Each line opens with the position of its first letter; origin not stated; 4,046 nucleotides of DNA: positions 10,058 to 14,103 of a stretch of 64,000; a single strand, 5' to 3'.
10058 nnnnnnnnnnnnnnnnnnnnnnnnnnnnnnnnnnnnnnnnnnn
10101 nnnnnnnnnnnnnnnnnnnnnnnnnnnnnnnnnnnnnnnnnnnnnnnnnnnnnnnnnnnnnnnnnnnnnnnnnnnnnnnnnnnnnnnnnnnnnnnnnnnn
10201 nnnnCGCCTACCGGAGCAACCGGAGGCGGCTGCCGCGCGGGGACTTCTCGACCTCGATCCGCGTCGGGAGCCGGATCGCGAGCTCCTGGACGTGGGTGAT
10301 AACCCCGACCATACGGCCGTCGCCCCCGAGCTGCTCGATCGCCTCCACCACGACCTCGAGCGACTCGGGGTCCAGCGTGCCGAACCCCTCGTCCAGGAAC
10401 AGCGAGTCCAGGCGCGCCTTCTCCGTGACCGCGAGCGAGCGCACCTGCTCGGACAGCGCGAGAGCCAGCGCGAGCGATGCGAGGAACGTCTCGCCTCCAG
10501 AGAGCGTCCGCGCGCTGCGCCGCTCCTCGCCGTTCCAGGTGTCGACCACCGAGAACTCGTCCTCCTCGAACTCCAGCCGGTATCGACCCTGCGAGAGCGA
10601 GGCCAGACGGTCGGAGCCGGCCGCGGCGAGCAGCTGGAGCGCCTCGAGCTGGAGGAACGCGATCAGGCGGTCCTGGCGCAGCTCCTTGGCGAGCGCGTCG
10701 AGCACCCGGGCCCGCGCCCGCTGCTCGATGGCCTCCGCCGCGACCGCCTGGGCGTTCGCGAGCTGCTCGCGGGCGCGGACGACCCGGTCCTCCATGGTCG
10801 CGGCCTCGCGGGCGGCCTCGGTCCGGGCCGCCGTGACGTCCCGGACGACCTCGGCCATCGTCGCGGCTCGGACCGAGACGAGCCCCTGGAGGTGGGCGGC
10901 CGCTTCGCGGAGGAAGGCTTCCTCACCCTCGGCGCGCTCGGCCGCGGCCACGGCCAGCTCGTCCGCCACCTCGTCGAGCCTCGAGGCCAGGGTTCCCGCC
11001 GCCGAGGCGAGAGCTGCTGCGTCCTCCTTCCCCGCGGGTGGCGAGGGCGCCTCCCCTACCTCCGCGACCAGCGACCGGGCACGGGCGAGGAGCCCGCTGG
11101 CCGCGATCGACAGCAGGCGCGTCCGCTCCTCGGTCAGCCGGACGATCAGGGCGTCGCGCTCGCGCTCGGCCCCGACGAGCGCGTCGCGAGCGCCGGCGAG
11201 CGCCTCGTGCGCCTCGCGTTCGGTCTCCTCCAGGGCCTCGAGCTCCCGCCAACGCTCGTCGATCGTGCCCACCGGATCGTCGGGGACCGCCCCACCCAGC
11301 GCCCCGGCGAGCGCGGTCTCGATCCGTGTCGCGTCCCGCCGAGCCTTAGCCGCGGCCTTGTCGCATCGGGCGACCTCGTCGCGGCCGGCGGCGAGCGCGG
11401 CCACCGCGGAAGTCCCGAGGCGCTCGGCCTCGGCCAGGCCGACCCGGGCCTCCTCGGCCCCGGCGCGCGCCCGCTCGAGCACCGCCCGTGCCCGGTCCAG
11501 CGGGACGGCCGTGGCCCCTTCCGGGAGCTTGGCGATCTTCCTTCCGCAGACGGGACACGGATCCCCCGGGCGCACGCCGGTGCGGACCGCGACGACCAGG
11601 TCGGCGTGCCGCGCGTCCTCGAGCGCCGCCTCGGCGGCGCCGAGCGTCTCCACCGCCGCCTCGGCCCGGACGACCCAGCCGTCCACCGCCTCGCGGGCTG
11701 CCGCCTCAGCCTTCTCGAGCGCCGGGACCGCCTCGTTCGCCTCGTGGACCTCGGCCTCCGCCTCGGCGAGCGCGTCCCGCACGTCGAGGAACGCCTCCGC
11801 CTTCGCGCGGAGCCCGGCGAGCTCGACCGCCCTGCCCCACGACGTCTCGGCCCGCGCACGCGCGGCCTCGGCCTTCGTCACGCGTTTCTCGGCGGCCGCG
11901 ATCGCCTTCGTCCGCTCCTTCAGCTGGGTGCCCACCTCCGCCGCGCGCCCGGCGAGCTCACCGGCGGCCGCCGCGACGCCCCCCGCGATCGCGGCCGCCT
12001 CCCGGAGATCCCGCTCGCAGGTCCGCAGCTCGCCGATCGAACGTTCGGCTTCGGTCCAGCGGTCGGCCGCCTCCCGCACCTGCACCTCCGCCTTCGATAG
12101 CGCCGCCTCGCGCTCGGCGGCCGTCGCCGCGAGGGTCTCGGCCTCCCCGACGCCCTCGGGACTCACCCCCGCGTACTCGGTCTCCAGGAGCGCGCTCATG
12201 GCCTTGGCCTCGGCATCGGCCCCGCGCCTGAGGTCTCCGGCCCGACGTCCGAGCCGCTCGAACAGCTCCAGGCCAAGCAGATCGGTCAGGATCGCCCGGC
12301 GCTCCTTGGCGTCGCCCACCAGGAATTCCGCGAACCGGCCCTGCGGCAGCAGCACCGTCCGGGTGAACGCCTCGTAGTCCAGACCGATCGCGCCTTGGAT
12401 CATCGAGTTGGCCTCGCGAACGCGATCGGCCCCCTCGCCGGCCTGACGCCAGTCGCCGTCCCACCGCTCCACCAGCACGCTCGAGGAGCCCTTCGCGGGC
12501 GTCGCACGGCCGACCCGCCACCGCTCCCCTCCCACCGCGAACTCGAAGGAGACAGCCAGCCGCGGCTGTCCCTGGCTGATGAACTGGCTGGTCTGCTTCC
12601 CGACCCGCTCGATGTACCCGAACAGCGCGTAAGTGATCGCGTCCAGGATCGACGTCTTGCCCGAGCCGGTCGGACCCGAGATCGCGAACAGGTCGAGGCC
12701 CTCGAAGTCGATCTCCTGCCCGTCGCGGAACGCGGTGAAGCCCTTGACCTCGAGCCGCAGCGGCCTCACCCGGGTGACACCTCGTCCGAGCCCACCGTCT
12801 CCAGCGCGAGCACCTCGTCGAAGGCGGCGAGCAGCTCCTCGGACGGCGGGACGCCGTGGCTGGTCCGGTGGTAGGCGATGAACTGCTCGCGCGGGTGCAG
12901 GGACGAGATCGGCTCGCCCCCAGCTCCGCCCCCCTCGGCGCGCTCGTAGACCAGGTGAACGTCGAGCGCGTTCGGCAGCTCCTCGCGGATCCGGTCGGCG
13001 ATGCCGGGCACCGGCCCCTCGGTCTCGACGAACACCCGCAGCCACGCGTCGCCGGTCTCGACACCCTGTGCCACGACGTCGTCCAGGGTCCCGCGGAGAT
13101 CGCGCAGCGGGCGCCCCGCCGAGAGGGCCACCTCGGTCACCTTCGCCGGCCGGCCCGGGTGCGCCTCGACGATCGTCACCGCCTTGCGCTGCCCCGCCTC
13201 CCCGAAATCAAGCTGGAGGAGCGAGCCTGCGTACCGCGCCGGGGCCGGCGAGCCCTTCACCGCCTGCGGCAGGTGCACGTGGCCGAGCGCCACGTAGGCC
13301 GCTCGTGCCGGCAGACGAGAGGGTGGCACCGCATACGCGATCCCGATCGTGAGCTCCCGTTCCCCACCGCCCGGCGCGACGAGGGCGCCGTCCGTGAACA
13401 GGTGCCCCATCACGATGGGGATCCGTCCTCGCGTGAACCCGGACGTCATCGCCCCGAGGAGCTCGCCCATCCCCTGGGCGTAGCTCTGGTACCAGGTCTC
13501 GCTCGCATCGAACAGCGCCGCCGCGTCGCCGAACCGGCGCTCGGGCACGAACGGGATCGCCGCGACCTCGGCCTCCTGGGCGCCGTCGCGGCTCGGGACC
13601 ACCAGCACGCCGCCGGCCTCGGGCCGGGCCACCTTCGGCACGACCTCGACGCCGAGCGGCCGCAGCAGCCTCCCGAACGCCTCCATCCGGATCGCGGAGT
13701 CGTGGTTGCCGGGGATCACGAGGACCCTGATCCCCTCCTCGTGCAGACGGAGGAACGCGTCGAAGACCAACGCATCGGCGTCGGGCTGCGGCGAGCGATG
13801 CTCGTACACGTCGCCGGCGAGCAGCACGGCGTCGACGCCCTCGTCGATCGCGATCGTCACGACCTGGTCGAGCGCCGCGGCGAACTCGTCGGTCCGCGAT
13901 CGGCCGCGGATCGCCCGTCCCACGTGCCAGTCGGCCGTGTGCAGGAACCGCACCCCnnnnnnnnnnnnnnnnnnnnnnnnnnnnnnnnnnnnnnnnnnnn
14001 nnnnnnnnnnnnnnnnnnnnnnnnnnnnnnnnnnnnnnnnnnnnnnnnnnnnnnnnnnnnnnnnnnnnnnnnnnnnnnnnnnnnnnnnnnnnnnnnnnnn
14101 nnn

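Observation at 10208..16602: Archaeal-style four-gene DNA-end resection operon in a bacterium: nurA-like / herA-like / sbcD / sbcC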

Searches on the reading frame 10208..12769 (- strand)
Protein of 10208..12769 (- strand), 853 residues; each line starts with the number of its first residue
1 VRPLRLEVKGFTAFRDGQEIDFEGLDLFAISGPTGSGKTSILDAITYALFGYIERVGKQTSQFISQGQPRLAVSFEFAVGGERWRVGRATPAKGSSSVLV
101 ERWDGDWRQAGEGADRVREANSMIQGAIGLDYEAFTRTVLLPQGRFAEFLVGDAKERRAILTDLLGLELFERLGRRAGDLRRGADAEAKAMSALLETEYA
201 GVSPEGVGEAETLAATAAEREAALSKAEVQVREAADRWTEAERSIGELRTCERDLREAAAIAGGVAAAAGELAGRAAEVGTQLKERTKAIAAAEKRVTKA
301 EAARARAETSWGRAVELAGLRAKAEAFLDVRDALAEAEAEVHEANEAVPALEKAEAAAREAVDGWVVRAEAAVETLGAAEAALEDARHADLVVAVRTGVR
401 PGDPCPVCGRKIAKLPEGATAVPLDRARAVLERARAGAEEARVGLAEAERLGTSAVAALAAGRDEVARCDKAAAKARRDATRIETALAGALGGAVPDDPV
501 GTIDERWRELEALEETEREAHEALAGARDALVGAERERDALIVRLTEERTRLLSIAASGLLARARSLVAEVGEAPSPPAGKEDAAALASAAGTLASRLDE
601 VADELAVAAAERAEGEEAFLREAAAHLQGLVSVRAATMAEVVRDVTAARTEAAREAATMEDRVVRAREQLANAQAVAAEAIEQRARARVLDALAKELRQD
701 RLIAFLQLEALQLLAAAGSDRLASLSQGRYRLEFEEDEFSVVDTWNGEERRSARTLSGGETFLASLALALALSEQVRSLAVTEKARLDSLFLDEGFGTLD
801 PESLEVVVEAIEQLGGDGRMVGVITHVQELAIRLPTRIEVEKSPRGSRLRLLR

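Call 14: search_protein_families(library=pfam, proteins=[window:10208-12769:-], max_evalue=1)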
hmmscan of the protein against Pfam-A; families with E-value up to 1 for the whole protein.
window:10208-12769:- (853 aa): 9 families
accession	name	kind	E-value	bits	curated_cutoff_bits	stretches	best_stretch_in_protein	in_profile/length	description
PF13476.12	AAA_23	-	9e-20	72.6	27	1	5-167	1-165/201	AAA domain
PF13558.12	SbcC_Walker_B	-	1.1e-12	48.5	27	1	730-812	8-89/90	SbcC/RAD50-like, Walker B motif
PF02463.25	SMC_N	-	1.9e-11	44.2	40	1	5-831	4-202/220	RecF/RecN/SMC N terminal domain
PF13555.12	AAA_29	-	1.5e-06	28.3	27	1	12-51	10-48/61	P-loop containing region of AAA domain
PF13514.12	AAA_27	-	0.00047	20.2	22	1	1-56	1-57/206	AAA domain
PF00005.33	ABC_tran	-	0.0025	18.9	25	1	27-49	13-35/137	ABC transporter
PF13175.12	AAA_15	-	0.0044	17.1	32.1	1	5-46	5-44/374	AAA ATPase domain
PF13304.12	AAA_21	-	0.12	12.9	27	1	28-55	2-31/304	AAA domain, putative AbiEii toxin, Type IV TA system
PF06827.20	zf-FPG_IleRS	-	0.26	11.6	21.3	1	402-414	1-13/30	Zinc finger found in FPG and IleRS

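Call 15: search_protein_families(library=padloc, proteins=[window:10208-12769:-], max_evalue=1)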
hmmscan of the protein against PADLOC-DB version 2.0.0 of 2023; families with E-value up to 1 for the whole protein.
window:10208-12769:- (853 aa): 54 families (the best 25 are shown)
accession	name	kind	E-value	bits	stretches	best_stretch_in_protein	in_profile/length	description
PDLC04135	mad3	-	2.7e-22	77.8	2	639-832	152-328/374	mads_3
PDLC03859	LmuB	-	4.3e-19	67.1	1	17-814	16-567/611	-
PDLC03861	LmuB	-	4.8e-11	39.4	2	6-63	213-269/1213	-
PDLC03865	LmuB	-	1.3e-08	31.5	1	6-58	6-64/1007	-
PDLC02747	PbeC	-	1.5e-08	32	2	5-62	5-63/632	PbeC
PDLC03868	LmuB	-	4.6e-07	26.5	1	198-557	284-642/1035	-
PDLC00278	PtuA1|PtuA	-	3.3e-06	24.7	1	5-70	5-69/436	AAA ATPase domain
PDLC00310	PtuA1|PtuA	-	1.1e-05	22.8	1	5-66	5-65/443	AAA ATPase domain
PDLC04140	mad8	-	1.2e-05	23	1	20-51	22-53/314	mads_8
PDLC02335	AbiLi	-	1.5e-05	22.3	1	4-49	51-100/326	AbiLi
PDLC00298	PtuA1|PtuA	-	3.9e-05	20.9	1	7-68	7-66/423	AAA ATPase domain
PDLC00277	PtuA1|PtuA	-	0.00011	19.6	1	4-93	4-86/423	AAA ATPase domain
PDLC00271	PtuA1|PtuA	-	0.00017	19.3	1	5-62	5-60/421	AAA ATPase domain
PDLC00311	PtuA1|PtuA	-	0.00026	18.1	1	1-59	1-57/455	AAA ATPase domain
PDLC02981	AriAB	-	0.00037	17.3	1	5-63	5-61/694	-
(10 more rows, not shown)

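Call 16: search_protein_families(library=ncbifam, proteins=[window:10208-12769:-], max_evalue=1)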
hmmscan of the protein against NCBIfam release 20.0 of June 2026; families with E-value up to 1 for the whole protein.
window:10208-12769:- (853 aa): 40 families (the best 25 are shown)
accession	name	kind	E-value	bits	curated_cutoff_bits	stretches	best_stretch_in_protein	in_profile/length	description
TIGR00618.1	sbcc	subfamily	2.7e-87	293.8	478.5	2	1-309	1-315/1043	exonuclease subunit SbcC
NF041752.4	sbcc_Bac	equivalog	3.2e-63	214.1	1420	2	1-360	1-364/1130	exonuclease subunit SbcC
NF041751.2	sbcc_Staph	equivalog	1.7e-56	191.8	920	3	720-843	870-998/1007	exonuclease subunit SbcC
NF007600.2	PRK10246.1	equivalog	1.8e-50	171.9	750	2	637-842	833-1031/1047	exonuclease subunit SbcC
NF003034.1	PRK03918.1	equivalog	3.2e-21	75.1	700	2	5-360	5-342/878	DNA double-strand break repair ATPase Rad50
NF002244.0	PRK01156.1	equivalog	2.7e-17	62.2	847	1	5-172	5-166/895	DNA double-strand break repair ATPase Rad50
NF053563.1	Rkd4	equivalog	4.9e-15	54.7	860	1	5-176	5-169/747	arcadin-4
NF002572.0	PRK02224.1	equivalog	2.5e-14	52.6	1087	2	5-244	5-242/888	DNA double-strand break repair ATPase Rad50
NF041034.1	Rad50_Sulf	equivalog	2.4e-13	48.9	1000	1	7-148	7-137/872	DNA double-strand break repair ATPase Rad50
NF041035.1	Rad50_Halo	equivalog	7.6e-12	44.4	1000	1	1-186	1-180/883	DNA double-strand break repair ATPase Rad50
TIGR00611.2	recf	equivalog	2.1e-08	33.7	172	1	12-83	7-78/339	DNA replication/repair protein RecF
NF010068.0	PRK13548.1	equivalog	5.4e-08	32.2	261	2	749-838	131-213/261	heme ABC transporter ATP-binding protein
TIGR02169.1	SMC_prok_A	equivalog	1.5e-06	26.3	729.4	2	5-49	4-47/1165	chromosome segregation protein SMC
NF040873.1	AztA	equivalog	1.3e-05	24.9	220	1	751-833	115-184/191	zinc ABC transporter ATP-binding protein AztA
TIGR03608.1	L_ocin_972_ABC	subfamily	2e-05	24.2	254.85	1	790-833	156-199/206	putative bacteriocin export ABC transporter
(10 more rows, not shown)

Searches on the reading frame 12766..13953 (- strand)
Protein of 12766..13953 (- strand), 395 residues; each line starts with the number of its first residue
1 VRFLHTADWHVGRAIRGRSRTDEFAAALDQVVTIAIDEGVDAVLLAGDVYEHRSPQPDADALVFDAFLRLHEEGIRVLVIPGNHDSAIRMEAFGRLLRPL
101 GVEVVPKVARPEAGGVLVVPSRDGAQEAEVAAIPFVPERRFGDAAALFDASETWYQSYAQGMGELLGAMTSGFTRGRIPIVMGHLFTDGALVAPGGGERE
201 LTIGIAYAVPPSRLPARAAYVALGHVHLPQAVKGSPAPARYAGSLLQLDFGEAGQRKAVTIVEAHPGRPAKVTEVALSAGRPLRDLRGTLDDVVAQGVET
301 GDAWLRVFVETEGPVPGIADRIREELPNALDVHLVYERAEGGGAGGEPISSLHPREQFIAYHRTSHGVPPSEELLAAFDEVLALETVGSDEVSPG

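Call 14: search_protein_families(library=pfam, proteins=[window:12766-13953:-], max_evalue=1)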
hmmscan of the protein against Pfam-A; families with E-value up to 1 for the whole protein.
window:12766-13953:- (395 aa): 3 families
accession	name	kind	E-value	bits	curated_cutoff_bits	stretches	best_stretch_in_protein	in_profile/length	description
PF00149.33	Metallophos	-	4.3e-12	47.3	21.5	1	1-97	1-86/191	Calcineurin-like phosphoesterase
PF12320.13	SbcD_C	-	1e-06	29.5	24.4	1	281-358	3-86/94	Type 5 capsule protein repressor C-terminal domain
PF12850.12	Metallophos_2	-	0.00013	22.5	27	1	1-90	1-64/154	Calcineurin-like phosphoesterase superfamily domain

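Call 15: search_protein_families(library=padloc, proteins=[window:12766-13953:-], max_evalue=1)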
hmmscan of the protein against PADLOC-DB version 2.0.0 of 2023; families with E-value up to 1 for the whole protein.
window:12766-13953:- (395 aa): 2 families
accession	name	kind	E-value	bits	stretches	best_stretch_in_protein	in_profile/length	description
PDLC00736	Effector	-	8e-05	19.7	1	2-86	4-86/561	Endonuclease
PDLC04908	PDC-S10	-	0.017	12.4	1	40-89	30-75/223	-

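Call 16: search_protein_families(library=ncbifam, proteins=[window:12766-13953:-], max_evalue=1)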
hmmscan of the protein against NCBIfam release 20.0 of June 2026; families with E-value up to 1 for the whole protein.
window:12766-13953:- (395 aa): 11 families
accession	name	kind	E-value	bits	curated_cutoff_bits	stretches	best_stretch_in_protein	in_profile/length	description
NF041754.1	sbcd_Bac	equivalog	6.3e-51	173.8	750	1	1-293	1-290/390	exonuclease subunit SbcD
TIGR00619.1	sbcd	subfamily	7.6e-51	173.3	77.65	1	1-257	1-251/252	exonuclease subunit SbcD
NF008206.2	PRK10966.1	equivalog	3.6e-48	164.6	450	1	1-335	1-342/380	exonuclease subunit SbcD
NF041753.2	sbcd_Staph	equivalog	2e-27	96.1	480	2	155-299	143-282/375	exonuclease subunit SbcD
NF041029.1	Mre11_Pyroc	equivalog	1.6e-17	63.5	600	2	1-102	1-103/438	DNA double-strand break repair protein Mre11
NF041031.1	Mre11_Sulfo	equivalog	1.8e-13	50.5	500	1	3-91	2-91/374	DNA double-strand break repair protein Mre11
NF041030.1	Mre11_Halo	equivalog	1.2e-12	47.7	550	1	2-87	3-89/361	DNA double-strand break repair protein Mre11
TIGR00583.1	mre11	equivalog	8.9e-05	21.6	434.6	1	2-59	5-62/405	DNA repair protein (mre11)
TIGR04123.1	P_estr_lig_assc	hypoth_equivalog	0.00034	20.1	150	1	3-86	23-110/207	ligase-associated DNA damage response endonuclease PdeM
NF008460.0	PRK11340.1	equivalog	0.12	11.8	188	1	3-102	52-143/271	phosphodiesterase YaeI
NF053862.1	DS9_1_antiphage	equivalog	0.16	10.8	420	1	4-89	197-292/486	anti-phage phosphoesterase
